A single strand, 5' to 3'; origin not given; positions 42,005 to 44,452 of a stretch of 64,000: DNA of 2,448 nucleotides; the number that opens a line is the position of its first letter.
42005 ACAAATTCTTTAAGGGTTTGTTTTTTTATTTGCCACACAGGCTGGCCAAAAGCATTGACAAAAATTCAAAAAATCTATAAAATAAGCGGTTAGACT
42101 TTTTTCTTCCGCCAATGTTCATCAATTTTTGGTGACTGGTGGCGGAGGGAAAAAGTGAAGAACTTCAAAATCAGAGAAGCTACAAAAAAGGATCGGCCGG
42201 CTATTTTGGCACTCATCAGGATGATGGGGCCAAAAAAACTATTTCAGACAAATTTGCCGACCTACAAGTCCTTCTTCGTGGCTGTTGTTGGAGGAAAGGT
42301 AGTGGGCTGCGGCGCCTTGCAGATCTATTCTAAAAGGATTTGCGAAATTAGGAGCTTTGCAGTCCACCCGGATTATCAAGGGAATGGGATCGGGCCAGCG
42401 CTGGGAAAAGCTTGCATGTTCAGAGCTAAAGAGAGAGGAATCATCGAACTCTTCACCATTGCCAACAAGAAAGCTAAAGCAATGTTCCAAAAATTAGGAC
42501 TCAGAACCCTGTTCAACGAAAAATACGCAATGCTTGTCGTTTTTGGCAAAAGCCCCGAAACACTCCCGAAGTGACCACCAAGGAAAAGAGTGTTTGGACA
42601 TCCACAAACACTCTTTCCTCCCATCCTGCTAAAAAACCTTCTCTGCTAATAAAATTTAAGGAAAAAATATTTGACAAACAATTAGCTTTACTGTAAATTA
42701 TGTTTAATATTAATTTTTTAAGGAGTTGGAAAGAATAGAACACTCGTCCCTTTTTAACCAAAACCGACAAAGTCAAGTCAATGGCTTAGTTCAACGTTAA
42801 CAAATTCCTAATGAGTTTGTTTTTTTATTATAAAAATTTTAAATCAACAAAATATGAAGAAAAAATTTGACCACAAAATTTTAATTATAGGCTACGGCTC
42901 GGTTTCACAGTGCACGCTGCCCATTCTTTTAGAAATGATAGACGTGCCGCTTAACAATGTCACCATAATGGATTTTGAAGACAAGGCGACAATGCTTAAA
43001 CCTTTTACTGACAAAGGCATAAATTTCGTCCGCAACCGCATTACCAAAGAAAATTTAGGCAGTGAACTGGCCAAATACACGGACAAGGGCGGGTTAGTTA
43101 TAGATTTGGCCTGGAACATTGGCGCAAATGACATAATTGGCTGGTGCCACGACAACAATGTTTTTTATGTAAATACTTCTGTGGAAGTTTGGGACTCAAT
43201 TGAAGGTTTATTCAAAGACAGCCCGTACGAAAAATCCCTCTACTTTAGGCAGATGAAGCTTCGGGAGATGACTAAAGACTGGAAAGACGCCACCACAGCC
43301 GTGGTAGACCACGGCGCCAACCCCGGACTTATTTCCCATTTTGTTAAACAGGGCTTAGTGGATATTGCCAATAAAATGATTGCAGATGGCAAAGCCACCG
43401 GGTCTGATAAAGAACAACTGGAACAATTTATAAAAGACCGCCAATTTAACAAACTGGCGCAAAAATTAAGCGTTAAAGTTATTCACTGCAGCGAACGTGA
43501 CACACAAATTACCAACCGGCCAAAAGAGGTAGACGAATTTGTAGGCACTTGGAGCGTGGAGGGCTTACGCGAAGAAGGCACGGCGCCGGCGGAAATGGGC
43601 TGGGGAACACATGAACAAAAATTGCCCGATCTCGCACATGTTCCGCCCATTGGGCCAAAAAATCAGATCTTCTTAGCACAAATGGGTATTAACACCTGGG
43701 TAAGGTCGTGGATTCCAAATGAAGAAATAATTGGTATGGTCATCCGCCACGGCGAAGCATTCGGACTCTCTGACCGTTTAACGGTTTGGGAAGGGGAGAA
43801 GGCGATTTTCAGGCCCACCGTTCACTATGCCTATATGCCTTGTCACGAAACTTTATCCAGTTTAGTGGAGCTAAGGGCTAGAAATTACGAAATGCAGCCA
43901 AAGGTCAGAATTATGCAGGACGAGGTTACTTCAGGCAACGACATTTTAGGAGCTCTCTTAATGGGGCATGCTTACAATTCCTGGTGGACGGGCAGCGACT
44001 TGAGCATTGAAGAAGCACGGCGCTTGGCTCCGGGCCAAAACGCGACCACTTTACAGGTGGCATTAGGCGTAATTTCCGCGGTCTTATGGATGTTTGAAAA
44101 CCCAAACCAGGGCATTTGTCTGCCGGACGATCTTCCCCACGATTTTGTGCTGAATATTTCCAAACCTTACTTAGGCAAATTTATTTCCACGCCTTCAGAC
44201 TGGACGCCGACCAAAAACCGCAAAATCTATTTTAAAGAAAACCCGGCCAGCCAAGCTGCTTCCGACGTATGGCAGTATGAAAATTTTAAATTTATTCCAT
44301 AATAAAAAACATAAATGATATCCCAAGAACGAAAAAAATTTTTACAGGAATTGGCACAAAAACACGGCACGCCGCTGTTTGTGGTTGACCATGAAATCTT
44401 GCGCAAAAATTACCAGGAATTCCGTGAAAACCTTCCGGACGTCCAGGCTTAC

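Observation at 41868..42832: Paralogous promoter-leader-terminator cis-element in front of a GNAT gene and the homospermidine synthase operon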

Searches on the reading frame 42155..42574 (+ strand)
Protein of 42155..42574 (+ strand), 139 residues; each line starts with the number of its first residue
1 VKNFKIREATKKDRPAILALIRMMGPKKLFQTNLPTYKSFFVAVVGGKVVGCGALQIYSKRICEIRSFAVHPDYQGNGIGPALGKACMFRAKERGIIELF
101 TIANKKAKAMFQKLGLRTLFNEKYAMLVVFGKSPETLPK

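Call 8: search_protein_families(library=pfam, proteins=[window:42155-42574:+])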
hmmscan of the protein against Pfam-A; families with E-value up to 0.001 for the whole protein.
window:42155-42574:+ (139 aa): 4 families
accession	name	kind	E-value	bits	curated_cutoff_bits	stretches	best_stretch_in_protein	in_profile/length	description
PF00583.31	Acetyltransf_1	-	9e-17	61.9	20.7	1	37-115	33-115/116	Acetyltransferase (GNAT) family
PF13508.13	Acetyltransf_7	-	9.9e-15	55.1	27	1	38-115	3-81/84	Acetyltransferase (GNAT) domain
PF13673.13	Acetyltransf_10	-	2.1e-10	41.1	23.6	1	37-123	30-114/128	Acetyltransferase (GNAT) domain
PF08445.16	FR47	-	4.1e-05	23.9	22.1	1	59-123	18-84/86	FR47-like protein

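Call 13: find_homologous_proteins(query=window:42155-42574:+)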
Query window:42155-42574:+ (139 aa): 7 proteins with E <= 0.001 among 28 candidates.
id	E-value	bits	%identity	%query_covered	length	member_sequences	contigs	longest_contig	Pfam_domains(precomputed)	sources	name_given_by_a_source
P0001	5.2e-86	303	100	100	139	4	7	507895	PF13673.14,PF13508.14,PF00583.32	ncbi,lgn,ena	-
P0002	2.0e-29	120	51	90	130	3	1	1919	PF13673.14,PF13508.14,PF13527.14,PF00583.32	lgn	-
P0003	3.9e-27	113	52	89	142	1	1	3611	PF13673.14,PF13508.14,PF00583.32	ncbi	-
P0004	6.3e-27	112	50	89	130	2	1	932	PF13673.14,PF13508.14,PF13527.14,PF00583.32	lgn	-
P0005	1.1e-25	108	50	89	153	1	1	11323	PF13673.14,PF13508.14,PF00583.32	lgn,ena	-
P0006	1.4e-24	105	52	80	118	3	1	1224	PF13673.14,PF13508.14,PF13527.14,PF00583.32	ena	-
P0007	5.3e-9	54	38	80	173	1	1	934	PF13673.14,PF13508.14,PF00583.32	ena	-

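Call 16: find_encoding_contigs(protein=P0005, flank=4000, max_places=3)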
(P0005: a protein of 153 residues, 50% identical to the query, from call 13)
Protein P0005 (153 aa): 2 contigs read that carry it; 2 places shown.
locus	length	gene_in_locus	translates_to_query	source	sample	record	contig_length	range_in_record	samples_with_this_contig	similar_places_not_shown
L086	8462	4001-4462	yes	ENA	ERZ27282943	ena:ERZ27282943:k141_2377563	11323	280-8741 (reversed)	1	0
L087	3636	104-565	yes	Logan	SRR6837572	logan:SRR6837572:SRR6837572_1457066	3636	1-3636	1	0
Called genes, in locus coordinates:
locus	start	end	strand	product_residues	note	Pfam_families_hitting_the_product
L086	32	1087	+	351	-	PF01938:TRAM (faint), PF01850:PIN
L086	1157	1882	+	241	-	PF01128:IspD, PF12804:NTP_transf_3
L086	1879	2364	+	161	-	PF02542:YgbB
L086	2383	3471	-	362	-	PF04389:Peptidase_M28 (faint), PF01546:Peptidase_M20, PF07687:M20_dimer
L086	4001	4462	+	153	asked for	PF00583:Acetyltransf_1, PF13673:Acetyltransf_10, PF13508:Acetyltransf_7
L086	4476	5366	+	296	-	-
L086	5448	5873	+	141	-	PF01475:FUR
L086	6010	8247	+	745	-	PF00141:peroxidase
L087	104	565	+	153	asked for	PF00583:Acetyltransf_1, PF13673:Acetyltransf_10, PF13508:Acetyltransf_7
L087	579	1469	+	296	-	-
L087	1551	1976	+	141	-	PF01475:FUR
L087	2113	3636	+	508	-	?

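Call 17: find_encoding_contigs(protein=P0003, flank=4000, max_places=3)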
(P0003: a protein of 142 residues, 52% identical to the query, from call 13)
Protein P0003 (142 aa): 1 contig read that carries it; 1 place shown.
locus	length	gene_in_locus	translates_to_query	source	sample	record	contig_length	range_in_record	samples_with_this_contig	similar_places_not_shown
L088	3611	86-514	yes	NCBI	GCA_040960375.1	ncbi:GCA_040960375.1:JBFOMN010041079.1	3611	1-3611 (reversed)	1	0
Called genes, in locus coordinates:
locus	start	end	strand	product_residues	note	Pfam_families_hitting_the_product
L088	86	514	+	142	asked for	PF00583:Acetyltransf_1, PF13673:Acetyltransf_10, PF13508:Acetyltransf_7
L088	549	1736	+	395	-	PF00579:tRNA-synt_1b, PF22421:SYY_C-terminal, PF01479:S4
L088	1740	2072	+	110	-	-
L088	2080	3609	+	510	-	?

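Call 18: find_encoding_contigs(protein=P0002, flank=4000, max_places=3)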
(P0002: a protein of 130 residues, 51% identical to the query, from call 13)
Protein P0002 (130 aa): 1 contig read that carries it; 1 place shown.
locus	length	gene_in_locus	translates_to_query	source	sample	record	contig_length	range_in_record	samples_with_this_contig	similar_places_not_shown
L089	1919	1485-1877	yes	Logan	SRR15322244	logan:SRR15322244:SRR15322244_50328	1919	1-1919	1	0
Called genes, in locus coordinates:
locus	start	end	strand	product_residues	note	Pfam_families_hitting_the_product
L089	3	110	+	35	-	?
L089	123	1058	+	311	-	PF00480:ROK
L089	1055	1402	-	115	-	PF02656:DUF202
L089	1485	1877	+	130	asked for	PF00583:Acetyltransf_1, PF13673:Acetyltransf_10, PF13527:Acetyltransf_9 (faint), PF13508:Acetyltransf_7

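Call 70: search_protein_families(library=ncbifam, proteins=[window:42155-42574:+], max_evalue=0.00001)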
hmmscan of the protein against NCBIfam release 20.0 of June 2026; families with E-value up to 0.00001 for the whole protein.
window:42155-42574:+ (139 aa): 8 families
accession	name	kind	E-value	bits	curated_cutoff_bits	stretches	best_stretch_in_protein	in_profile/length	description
NF005840.0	PRK07757.1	equivalog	5.6e-17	62.1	154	1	4-119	3-121/153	N-acetyltransferase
NF005921.0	PRK07922.1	equivalog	9.1e-14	51.4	180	1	2-119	5-126/170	amino-acid N-acetyltransferase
NF003641.0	PRK05279.1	equivalog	6.5e-11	41.7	344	1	5-117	296-413/441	amino-acid N-acetyltransferase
TIGR01890.1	N-Ac-Glu-synth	equivalog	1.8e-10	40.4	202.85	1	5-118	284-402/429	amino-acid N-acetyltransferase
NF040501.1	resist_ArsN2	equivalog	5.1e-10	39.1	125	1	26-119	11-104/133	arsenic resistance N-acetyltransferase ArsN2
TIGR01575.1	rimI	equivalog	7.4e-10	39.1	86.4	1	28-118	21-114/132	ribosomal protein S18-alanine N-acetyltransferase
NF008964.0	PRK12308.1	equivalog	8.8e-09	34.3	657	1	37-115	502-578/624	argininosuccinate lyase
NF002959.0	PRK03624.1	equivalog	1.4e-06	28.1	124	1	4-117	7-130/147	GNAT family acetyltransferase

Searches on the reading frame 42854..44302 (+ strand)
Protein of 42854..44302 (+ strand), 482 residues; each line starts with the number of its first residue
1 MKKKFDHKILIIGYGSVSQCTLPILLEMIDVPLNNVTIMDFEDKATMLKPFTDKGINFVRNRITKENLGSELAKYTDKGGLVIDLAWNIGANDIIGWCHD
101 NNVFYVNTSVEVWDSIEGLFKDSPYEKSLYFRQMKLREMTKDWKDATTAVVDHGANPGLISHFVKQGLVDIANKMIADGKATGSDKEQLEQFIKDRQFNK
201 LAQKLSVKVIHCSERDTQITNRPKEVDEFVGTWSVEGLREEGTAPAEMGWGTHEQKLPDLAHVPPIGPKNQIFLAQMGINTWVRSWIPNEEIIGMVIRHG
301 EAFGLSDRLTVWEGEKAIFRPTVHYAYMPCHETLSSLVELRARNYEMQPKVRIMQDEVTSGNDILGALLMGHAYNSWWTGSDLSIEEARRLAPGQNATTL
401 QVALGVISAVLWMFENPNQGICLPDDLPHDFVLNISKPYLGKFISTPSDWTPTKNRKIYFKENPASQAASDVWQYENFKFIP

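Call 8: search_protein_families(library=pfam, proteins=[window:42854-44302:+])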
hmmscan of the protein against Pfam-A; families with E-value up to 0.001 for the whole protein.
window:42854-44302:+ (482 aa): 2 families
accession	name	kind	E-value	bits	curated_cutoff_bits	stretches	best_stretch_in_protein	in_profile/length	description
PF16653.10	Sacchrp_dh_C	-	3.7e-27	96.5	31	1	154-443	1-260/265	Saccharopine dehydrogenase C-terminal domain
PF03435.24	Sacchrp_dh_NADP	-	3.8e-25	89.1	25.1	1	9-150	1-128/129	Saccharopine dehydrogenase NADP binding domain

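Call 10: find_related_loci(query=window:42854-44302:+, collection=genome_contigs, flank=6000)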
Query window:42854-44302:+ (482 aa) in genome_contigs; peptide patterns used: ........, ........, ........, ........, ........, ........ (x = any residue, [..] = any of these).
600 stretches matched a pattern (row limit reached: there are more); 584 encode a relative of the query (tblastn E <= 1e-3); the best 80 are kept; 80 distinct loci.
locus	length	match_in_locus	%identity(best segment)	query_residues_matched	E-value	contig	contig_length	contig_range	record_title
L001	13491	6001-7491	82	2-481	0e+0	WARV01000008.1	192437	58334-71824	MAG: Patescibacteria group bacterium isolate AMAZON01 genome_8, whole genome shotgun sequence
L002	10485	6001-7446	82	2-482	0e+0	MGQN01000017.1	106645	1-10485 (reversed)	MAG: Deltaproteobacteria bacterium RBG_16_44_11 RBG_16_scaffold_313, whole genome shotgun sequence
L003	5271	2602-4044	77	1-481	0e+0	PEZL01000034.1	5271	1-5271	MAG: Candidatus Tagabacteria bacterium CG09_land_8_20_14_0_10_41_14 CG09_land_8_20_14_0.10_scaffold_5961_c, whole genome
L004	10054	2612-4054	77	1-481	0e+0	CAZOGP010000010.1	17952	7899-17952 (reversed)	MAG TPA_asm: uncultured Candidatus Saccharibacteria bacterium isolate binchicken_co387_482 genome assembly, contig: NODE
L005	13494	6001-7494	76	2-482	0e+0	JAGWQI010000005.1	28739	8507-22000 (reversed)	MAG: Patescibacteria group bacterium isolate REEB3 contig-150_1982, whole genome shotgun sequence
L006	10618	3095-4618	72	1-481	0e+0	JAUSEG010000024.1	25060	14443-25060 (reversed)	MAG: bacterium isolate E14_maxbin.173 E14_k141_1022020, whole genome shotgun sequence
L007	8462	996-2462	72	2-481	0e+0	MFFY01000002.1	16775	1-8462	MAG: Candidatus Falkowbacteria bacterium RIFCSPLOWO2_12_FULL_45_13 rifcsplowo2_12_scaffold_10690, whole genome shotgun s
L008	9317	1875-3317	72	1-481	0e+0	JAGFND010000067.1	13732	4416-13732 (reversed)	MAG: Candidatus Methanoperedens sp. isolate Fe_173 PPOFJMJL_67, whole genome shotgun sequence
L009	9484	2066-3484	73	9-481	0e+0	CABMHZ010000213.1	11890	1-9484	uncultured archaeon isolate LFW-280_2_2 genome assembly, contig: LFW28022_290, whole genome shotgun sequence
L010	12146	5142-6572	72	4-481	0e+0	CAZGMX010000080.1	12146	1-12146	MAG TPA_asm: uncultured Actinomycetota bacterium isolate binchicken_co232_128 genome assembly, contig: NODE_10322_length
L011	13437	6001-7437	69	4-482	0e+0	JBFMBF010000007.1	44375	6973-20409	MAG: Candidatus Hadarchaeota archaeon isolate MAG157 MAG157_7, whole genome shotgun sequence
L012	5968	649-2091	69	1-481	0e+0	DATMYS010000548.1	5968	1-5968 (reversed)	MAG TPA_asm: Methanosarcina sp. isolate SMAG_U13154 k141_138371, whole genome shotgun sequence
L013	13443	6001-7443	69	1-481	0e+0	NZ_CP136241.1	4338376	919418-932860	Methanosarcina hadiensis strain TD41E1-1 chromosome, complete genome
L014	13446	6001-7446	68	1-482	0e+0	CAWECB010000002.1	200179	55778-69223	MAG: uncultured bacterium isolate MFD03726.bin.2.12 genome assembly, contig: contig_53882, whole genome shotgun sequence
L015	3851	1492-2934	68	1-481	0e+0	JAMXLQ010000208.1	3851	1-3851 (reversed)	MAG: Methanosarcina sp. isolate Bin.035_Pasture k127_6687856, whole genome shotgun sequence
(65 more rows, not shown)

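Call 14: find_encoding_contigs(protein=window:42854-44302:+, flank=3000, max_places=10)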
Protein window:42854-44302:+ (482 aa): 20 contigs read that carry it; 5 places shown.
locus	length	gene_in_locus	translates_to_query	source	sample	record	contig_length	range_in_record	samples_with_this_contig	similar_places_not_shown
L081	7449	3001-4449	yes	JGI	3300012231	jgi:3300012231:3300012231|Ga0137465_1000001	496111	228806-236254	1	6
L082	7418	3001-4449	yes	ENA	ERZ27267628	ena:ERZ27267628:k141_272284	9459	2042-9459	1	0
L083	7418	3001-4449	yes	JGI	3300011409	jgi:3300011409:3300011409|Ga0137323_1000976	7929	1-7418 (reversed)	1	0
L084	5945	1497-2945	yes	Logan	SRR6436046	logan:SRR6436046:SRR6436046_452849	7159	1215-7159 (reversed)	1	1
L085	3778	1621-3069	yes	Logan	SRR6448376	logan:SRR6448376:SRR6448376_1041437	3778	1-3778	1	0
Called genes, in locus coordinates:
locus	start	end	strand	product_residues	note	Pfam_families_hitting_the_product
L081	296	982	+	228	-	-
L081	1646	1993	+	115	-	-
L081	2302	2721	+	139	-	PF00583:Acetyltransf_1, PF13673:Acetyltransf_10, PF13508:Acetyltransf_7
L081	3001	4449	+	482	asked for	PF03435:Sacchrp_dh_NADP, PF16653:Sacchrp_dh_C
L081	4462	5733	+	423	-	PF00278:Orn_DAP_Arg_deC, PF02784:Orn_Arg_deC_N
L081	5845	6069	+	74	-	PF04070:DUF378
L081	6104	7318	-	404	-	PF00575:S1 (weak), PF13509:S1_2 (faint), PF00575:S1, PF23459:S1_RRP5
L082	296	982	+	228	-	-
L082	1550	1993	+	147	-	-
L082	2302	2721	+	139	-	PF00583:Acetyltransf_1, PF13673:Acetyltransf_10, PF13508:Acetyltransf_7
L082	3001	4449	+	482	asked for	PF03435:Sacchrp_dh_NADP, PF16653:Sacchrp_dh_C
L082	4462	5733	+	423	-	PF00278:Orn_DAP_Arg_deC, PF02784:Orn_Arg_deC_N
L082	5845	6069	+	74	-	PF04070:DUF378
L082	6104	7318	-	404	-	PF00575:S1 (weak), PF13509:S1_2 (faint), PF00575:S1, PF23459:S1_RRP5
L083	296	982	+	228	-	-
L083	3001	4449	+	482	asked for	PF03435:Sacchrp_dh_NADP, PF16653:Sacchrp_dh_C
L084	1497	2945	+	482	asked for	PF03435:Sacchrp_dh_NADP, PF16653:Sacchrp_dh_C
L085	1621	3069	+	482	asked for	PF03435:Sacchrp_dh_NADP, PF16653:Sacchrp_dh_C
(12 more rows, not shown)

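Call 70: search_protein_families(library=ncbifam, proteins=[window:42854-44302:+], max_evalue=0.00001)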
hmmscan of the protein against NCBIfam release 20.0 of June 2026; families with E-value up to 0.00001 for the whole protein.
window:42854-44302:+ (482 aa): 0 families
